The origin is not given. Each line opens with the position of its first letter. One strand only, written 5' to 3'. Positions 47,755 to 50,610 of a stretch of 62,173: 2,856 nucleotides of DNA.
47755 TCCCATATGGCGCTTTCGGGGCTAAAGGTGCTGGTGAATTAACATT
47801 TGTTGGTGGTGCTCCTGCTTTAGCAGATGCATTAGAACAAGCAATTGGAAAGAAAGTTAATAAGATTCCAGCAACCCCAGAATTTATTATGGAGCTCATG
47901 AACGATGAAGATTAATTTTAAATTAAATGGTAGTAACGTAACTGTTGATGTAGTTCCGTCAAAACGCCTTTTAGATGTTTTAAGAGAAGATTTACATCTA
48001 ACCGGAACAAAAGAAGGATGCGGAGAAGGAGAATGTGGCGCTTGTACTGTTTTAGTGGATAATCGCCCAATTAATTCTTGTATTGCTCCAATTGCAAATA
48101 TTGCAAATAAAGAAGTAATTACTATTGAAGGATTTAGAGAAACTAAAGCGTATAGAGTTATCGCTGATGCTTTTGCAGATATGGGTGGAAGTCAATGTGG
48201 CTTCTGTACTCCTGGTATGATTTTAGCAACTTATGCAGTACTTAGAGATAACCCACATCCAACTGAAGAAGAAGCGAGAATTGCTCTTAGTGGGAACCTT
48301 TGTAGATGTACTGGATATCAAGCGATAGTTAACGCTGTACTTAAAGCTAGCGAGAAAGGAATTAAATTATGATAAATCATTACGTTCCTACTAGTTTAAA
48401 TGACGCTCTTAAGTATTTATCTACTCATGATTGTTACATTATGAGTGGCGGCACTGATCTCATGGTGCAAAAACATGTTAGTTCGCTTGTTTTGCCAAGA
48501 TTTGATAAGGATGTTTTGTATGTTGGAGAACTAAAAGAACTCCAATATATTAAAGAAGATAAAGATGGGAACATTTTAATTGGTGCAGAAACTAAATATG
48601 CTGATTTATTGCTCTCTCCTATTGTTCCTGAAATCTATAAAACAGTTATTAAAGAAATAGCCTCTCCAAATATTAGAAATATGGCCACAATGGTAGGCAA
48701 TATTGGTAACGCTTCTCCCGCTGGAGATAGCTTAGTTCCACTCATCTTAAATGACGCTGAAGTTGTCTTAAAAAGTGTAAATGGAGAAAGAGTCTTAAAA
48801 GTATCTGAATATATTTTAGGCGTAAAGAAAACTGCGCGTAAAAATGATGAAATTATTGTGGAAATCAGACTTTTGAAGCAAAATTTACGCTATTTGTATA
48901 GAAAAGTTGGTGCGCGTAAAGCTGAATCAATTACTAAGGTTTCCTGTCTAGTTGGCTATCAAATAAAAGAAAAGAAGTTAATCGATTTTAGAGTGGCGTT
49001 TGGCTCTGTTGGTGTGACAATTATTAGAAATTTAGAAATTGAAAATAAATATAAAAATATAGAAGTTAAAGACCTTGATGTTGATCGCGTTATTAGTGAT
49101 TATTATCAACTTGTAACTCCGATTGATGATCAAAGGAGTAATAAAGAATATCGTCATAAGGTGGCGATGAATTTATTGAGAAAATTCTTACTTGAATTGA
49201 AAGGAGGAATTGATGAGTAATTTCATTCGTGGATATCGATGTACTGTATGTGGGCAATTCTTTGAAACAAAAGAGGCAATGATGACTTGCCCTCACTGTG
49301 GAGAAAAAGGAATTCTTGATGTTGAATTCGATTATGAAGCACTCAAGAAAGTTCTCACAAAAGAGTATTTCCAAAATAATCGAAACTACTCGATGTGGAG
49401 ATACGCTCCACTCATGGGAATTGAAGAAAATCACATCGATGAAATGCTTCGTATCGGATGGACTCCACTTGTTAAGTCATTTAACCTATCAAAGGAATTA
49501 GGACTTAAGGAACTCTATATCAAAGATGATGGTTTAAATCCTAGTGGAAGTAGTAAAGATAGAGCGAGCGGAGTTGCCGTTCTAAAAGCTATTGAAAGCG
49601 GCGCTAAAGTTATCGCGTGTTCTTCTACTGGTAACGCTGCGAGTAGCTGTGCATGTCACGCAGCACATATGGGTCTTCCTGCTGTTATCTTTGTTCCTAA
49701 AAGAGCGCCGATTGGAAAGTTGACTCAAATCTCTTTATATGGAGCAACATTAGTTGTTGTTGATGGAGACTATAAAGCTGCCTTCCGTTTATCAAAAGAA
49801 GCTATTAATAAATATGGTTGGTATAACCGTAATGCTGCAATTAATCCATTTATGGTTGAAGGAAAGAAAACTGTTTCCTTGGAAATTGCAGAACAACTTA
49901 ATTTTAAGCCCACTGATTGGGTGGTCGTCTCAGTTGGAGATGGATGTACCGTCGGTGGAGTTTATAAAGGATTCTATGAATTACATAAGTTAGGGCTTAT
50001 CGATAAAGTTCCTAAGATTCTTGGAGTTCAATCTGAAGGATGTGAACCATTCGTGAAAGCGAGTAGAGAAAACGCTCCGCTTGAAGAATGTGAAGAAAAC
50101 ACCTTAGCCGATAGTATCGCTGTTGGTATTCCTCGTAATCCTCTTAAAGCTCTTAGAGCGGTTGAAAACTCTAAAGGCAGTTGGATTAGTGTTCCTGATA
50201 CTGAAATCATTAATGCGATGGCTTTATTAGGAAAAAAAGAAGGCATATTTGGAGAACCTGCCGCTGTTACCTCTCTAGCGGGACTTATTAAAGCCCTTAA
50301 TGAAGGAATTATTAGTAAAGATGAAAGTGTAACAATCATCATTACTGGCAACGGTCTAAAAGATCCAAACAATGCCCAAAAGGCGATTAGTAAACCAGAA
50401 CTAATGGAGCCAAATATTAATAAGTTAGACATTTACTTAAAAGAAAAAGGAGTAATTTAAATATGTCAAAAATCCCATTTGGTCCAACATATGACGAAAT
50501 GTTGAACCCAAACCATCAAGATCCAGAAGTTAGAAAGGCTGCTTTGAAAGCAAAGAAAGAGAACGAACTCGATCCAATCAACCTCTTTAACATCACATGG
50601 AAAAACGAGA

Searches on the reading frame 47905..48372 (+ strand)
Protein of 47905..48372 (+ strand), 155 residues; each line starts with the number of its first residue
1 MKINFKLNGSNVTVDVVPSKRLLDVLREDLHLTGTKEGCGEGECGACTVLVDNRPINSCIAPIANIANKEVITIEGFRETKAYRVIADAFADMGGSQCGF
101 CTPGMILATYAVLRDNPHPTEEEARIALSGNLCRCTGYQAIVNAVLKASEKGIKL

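Call 57: search_protein_families(library=pfam, proteins=[window:47905-48372:+], max_evalue=0.001)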
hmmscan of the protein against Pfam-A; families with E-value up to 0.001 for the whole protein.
window:47905-48372:+ (155 aa): 3 families
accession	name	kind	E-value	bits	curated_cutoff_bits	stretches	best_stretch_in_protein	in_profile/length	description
PF01799.25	Fer2_2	-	3e-29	101.4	30.3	1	73-145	1-74/75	[2Fe-2S] binding domain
PF00111.32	Fer2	-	2.3e-11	43.9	21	1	6-53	2-49/77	2Fe-2S iron-sulfur cluster binding domain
PF13085.11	Fer2_3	-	1.1e-06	29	27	1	36-92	49-101/107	2Fe-2S iron-sulfur cluster binding domain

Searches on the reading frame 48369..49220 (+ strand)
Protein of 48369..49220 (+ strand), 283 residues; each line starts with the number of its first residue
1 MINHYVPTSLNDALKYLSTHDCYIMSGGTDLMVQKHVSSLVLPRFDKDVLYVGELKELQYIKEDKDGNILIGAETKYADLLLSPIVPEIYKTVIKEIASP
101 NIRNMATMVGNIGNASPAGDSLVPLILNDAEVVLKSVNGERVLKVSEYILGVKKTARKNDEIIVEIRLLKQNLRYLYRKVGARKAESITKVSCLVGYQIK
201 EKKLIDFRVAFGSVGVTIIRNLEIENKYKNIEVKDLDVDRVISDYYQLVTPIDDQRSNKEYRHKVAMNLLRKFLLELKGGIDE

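Call 57: search_protein_families(library=pfam, proteins=[window:48369-49220:+], max_evalue=0.001)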
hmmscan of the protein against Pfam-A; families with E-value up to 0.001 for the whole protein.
window:48369-49220:+ (283 aa): 2 families
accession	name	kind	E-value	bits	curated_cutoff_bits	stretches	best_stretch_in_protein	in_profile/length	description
PF00941.27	FAD_binding_5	-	1.7e-33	116.3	27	1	3-168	4-167/170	FAD binding domain in molybdopterin dehydrogenase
PF03450.22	CO_deh_flav_C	-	2.6e-12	47.2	25.5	1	179-277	4-102/102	CO dehydrogenase flavoprotein C-terminal domain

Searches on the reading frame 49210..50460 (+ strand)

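Call 57: search_protein_families(library=pfam, proteins=[window:49210-50460:+], max_evalue=0.001)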
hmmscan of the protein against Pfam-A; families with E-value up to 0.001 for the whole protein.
window:49210-50460:+ (416 aa): 2 families
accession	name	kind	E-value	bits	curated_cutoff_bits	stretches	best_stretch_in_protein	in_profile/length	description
PF00291.31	PALP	-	1.5e-79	267.8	35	1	81-380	4-295/295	Pyridoxal-phosphate dependent enzyme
PF21349.2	RUBY_RBDX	-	3.5e-06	26.8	26.5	1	9-32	1-24/30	Rubrerythrin, rubredoxin-like domain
